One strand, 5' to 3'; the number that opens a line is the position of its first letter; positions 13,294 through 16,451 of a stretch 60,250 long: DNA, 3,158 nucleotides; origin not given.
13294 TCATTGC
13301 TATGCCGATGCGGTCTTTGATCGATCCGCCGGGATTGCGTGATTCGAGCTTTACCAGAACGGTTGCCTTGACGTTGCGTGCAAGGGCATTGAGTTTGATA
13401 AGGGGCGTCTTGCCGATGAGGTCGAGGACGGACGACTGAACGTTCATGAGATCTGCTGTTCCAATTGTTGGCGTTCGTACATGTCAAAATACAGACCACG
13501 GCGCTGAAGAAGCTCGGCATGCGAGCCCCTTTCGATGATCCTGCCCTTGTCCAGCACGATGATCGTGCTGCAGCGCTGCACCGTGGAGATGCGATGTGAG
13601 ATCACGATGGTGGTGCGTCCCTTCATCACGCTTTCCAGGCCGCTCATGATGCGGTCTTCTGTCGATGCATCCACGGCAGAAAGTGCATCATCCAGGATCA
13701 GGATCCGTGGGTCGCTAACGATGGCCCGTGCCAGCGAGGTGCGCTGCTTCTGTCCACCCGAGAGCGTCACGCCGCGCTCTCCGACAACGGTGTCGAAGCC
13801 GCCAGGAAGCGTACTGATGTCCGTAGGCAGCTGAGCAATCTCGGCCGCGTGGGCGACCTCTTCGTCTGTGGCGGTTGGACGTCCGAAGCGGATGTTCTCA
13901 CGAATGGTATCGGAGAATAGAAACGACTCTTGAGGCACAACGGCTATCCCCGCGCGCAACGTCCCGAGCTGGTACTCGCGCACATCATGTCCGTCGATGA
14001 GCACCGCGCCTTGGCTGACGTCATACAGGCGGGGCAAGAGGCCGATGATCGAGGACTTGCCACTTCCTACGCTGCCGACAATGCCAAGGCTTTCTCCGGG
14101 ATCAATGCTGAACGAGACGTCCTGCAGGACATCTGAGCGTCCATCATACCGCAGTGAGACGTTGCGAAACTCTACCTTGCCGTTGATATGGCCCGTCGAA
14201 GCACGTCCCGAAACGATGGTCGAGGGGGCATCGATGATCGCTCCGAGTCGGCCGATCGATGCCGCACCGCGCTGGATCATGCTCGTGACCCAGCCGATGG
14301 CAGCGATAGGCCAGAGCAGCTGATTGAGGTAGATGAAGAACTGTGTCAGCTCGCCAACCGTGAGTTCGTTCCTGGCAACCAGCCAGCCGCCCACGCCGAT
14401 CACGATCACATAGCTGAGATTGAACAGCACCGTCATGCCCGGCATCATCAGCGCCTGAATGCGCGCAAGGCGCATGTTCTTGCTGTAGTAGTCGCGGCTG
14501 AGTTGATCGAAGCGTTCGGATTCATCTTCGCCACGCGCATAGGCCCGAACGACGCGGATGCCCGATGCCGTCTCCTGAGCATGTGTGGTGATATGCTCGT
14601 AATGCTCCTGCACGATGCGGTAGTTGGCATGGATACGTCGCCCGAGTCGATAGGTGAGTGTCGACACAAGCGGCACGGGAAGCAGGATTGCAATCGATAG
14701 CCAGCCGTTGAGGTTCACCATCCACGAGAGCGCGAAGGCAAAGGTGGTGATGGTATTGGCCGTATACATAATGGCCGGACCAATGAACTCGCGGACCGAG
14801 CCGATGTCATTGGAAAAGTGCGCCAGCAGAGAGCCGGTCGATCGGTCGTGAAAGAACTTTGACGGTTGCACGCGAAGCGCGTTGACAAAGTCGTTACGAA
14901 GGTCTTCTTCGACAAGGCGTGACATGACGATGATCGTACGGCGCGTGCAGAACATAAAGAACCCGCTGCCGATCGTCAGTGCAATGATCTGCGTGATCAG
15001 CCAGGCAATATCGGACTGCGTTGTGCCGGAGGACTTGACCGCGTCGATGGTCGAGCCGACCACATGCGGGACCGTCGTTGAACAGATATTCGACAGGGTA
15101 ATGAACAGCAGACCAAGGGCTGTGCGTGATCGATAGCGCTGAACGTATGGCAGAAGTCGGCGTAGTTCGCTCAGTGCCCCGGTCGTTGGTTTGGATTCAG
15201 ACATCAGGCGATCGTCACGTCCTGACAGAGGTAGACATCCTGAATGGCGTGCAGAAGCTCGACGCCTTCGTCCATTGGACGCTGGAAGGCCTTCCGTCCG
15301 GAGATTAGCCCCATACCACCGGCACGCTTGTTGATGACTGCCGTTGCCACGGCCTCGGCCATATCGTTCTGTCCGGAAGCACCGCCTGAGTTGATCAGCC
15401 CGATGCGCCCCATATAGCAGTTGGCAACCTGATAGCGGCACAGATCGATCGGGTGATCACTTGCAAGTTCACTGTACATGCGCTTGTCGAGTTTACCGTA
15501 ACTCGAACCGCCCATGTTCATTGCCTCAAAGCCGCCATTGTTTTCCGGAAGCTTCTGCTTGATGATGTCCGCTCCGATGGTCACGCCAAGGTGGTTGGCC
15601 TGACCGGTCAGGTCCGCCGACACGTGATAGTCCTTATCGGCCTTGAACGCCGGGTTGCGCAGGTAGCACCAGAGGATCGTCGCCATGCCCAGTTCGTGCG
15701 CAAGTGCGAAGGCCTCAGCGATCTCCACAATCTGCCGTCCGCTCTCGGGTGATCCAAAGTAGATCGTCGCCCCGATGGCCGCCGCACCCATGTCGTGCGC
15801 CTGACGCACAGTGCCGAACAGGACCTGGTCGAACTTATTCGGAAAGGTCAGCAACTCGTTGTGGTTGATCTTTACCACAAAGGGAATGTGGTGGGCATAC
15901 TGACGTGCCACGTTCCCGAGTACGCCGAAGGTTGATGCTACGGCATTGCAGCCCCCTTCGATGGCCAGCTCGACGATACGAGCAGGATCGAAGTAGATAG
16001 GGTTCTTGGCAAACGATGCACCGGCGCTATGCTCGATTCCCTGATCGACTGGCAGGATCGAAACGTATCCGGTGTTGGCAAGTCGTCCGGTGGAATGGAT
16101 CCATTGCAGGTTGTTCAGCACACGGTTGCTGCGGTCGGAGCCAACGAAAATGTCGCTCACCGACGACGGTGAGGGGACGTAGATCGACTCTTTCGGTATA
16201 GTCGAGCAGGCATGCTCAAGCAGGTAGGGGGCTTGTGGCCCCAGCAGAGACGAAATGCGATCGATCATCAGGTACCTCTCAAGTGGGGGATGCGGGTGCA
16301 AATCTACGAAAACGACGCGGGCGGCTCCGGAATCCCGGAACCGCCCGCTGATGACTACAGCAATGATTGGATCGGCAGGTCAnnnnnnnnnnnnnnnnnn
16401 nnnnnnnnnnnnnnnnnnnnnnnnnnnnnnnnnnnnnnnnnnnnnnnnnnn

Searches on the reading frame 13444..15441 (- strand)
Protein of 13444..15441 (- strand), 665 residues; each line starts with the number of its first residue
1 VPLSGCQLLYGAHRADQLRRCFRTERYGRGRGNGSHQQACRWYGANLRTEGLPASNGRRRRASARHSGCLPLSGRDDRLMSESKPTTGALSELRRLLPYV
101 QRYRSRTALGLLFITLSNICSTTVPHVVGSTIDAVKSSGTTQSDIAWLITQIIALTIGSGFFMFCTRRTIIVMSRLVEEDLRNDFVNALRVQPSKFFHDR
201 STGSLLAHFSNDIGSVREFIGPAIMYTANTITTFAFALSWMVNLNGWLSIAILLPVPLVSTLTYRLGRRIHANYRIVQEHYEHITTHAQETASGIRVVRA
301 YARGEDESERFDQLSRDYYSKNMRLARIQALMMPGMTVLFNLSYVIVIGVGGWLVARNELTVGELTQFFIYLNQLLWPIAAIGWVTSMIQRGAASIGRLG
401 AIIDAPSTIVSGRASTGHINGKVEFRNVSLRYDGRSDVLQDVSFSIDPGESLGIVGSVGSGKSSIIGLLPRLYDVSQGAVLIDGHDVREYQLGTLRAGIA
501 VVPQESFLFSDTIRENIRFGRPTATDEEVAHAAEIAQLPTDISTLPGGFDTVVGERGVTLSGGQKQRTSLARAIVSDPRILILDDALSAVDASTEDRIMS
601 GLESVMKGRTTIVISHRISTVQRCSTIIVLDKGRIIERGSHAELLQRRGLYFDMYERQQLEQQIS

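Call 57: search_protein_families(library=pfam, proteins=[window:13444-15441:-], max_evalue=0.00001)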
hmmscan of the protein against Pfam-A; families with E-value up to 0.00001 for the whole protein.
window:13444-15441:- (665 aa): 2 families
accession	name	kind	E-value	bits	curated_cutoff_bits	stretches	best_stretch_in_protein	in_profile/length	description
PF00664.28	ABC_membrane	-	4.2e-49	168.1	28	1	109-378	3-273/274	ABC transporter transmembrane region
PF00005.33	ABC_tran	-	3.9e-29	102.5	25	1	439-587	1-136/137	ABC transporter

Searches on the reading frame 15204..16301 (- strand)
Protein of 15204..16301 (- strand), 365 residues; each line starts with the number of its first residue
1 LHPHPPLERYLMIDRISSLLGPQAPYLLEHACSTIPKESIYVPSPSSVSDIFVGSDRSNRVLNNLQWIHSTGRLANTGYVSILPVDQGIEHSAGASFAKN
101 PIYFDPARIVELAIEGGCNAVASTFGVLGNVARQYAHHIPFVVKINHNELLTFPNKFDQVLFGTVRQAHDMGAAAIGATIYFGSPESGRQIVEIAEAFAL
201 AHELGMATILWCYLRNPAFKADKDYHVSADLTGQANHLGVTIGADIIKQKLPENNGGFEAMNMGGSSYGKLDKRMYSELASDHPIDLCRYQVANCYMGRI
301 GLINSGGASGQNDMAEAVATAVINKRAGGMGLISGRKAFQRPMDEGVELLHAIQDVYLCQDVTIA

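Call 19: search_protein_families(library=pfam, proteins=[window:15204-16301:-], max_evalue=0.001)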
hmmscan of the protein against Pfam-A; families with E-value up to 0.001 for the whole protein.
window:15204-16301:- (365 aa): 1 family
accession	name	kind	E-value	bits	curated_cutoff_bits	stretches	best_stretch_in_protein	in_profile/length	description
PF01791.15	DeoC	-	6.4e-61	206.3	23.8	1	81-341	2-229/229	DeoC/LacD family aldolase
